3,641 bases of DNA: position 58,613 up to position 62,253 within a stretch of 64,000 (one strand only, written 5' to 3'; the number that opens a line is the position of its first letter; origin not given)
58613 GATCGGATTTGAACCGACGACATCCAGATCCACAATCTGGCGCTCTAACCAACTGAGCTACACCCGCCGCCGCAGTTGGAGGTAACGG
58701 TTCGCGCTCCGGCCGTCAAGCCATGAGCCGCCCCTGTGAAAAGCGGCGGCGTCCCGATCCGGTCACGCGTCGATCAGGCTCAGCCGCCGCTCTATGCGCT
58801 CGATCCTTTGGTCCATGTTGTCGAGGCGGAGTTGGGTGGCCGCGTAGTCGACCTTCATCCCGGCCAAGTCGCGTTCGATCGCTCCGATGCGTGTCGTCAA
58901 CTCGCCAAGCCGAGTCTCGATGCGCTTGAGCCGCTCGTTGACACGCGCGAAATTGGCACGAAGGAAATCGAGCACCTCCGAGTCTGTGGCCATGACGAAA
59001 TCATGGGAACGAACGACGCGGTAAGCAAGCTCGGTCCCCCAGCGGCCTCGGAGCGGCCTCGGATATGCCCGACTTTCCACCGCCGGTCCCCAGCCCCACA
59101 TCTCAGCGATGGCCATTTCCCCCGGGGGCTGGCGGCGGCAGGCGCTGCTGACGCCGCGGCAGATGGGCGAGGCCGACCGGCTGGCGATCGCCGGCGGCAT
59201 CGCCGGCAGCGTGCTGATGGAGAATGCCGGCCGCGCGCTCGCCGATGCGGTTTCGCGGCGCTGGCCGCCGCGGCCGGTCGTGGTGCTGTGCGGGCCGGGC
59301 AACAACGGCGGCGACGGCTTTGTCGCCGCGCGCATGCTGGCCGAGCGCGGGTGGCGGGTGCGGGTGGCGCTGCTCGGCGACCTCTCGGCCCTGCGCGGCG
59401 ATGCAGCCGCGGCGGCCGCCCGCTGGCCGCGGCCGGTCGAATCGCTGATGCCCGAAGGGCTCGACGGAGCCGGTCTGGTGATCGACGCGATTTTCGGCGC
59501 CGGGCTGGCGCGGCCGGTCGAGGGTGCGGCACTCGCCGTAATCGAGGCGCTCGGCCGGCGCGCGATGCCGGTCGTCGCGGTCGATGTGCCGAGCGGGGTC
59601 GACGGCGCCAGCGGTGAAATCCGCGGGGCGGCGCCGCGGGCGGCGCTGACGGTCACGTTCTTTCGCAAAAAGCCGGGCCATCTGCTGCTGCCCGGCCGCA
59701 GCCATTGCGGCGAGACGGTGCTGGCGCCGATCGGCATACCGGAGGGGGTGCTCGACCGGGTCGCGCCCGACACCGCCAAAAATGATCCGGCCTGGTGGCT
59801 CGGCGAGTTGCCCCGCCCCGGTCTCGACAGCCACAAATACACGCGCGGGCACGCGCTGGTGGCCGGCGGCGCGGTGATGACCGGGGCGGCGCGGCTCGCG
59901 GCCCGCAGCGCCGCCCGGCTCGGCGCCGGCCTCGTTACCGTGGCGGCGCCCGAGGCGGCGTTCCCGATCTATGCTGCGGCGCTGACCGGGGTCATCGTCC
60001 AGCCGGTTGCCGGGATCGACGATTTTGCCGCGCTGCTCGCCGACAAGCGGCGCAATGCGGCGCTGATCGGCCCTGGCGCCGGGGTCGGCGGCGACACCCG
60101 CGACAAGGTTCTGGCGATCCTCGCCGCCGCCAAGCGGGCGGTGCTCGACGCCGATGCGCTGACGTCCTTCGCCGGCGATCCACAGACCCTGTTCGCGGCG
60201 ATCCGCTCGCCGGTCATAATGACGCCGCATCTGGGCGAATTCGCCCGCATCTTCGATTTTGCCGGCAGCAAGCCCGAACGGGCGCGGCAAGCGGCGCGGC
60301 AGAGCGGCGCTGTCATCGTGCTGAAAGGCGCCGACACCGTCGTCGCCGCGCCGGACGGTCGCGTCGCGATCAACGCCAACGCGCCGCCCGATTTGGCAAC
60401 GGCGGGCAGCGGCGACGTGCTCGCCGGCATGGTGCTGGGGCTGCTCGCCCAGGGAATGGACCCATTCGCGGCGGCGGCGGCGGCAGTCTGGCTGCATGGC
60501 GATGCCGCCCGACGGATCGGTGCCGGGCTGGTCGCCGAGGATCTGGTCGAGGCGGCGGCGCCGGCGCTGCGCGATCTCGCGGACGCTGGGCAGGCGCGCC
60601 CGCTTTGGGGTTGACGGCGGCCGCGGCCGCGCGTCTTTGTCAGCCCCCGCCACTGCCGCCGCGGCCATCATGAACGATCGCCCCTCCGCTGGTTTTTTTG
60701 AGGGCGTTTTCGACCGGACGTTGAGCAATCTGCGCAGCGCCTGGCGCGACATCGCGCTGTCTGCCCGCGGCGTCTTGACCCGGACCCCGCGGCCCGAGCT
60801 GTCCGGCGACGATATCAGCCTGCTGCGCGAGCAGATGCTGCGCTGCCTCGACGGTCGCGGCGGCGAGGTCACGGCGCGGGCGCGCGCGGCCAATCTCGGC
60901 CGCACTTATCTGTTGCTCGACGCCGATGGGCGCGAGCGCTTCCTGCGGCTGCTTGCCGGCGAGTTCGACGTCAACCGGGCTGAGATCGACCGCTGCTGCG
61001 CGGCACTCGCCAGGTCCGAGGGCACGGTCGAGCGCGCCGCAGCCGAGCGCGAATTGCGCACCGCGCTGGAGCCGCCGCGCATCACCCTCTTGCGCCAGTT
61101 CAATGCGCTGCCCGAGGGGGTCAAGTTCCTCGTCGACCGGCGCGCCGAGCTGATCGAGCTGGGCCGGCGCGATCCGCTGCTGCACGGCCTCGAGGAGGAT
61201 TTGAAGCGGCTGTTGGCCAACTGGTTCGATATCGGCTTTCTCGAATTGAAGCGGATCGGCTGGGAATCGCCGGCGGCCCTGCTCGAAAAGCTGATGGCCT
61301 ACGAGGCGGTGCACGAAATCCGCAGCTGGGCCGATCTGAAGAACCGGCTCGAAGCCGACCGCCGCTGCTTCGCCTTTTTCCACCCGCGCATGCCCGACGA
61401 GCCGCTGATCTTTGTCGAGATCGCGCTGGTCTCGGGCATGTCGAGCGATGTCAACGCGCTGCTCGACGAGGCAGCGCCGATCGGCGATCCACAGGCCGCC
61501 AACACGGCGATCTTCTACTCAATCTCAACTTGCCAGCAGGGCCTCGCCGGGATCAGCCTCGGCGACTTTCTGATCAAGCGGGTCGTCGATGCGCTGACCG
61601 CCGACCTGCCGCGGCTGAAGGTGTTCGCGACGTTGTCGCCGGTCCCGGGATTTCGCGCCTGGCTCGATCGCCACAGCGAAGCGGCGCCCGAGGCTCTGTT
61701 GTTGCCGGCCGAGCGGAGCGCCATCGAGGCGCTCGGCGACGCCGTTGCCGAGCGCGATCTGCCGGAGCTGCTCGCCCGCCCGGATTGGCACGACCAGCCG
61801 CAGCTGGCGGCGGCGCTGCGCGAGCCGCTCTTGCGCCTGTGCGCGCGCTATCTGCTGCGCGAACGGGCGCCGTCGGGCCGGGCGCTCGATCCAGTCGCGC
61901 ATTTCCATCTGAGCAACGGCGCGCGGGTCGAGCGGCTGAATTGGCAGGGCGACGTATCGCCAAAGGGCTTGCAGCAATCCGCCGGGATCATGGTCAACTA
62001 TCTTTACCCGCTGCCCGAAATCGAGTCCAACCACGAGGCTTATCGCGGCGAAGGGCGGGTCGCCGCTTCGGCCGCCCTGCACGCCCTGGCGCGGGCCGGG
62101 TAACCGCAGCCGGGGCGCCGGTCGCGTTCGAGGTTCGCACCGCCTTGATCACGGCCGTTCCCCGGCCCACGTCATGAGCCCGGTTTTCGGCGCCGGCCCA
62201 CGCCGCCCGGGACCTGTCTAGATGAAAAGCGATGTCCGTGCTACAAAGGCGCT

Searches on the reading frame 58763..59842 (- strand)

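Call 23: search_protein_families(library=pfam, proteins=[window:58763-59842:-], max_evalue=0.001)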
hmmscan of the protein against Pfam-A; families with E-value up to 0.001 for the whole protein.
window:58763-59842:- (359 aa): 3 families
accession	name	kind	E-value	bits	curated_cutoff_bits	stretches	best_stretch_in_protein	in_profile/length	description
PF10779.14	XhlA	-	0.00028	21.4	34.7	0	301-344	2-45/67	Haemolysin XhlA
PF19220.6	Rod_CreS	-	0.00053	19.6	100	1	286-355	17-86/359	Crescentin, rod domain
PF23991.1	DUF7310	-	0.00079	20.3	40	0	315-359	1-51/83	Coiled-coil region of unknown function (DUF7310)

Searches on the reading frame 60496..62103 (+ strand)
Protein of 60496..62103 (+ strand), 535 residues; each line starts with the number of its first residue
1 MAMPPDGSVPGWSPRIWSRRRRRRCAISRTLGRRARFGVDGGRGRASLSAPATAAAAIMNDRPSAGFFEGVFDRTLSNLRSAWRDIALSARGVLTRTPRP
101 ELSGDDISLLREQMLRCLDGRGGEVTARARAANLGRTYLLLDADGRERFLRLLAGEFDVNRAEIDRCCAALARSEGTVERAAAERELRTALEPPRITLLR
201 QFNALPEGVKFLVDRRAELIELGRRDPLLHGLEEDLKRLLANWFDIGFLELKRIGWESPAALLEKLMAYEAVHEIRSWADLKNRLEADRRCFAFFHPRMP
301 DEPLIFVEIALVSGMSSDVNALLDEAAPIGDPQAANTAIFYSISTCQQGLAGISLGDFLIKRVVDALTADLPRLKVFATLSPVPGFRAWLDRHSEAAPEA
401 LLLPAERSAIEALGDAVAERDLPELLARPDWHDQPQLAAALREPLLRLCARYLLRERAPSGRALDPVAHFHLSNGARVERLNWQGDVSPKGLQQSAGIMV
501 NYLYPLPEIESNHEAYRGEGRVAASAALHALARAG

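Call 23: search_protein_families(library=pfam, proteins=[window:60496-62103:+], max_evalue=0.001)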
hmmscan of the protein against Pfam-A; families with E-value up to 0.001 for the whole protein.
window:60496-62103:+ (535 aa): 2 families
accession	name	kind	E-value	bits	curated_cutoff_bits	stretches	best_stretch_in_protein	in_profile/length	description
PF05292.17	MCD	-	9.2e-109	363.4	23.2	1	247-504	1-252/253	Malonyl-CoA decarboxylase C-terminal domain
PF17408.7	MCD_N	-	4.2e-21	75.3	22.4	1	157-244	1-85/85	Malonyl-CoA decarboxylase N-terminal domain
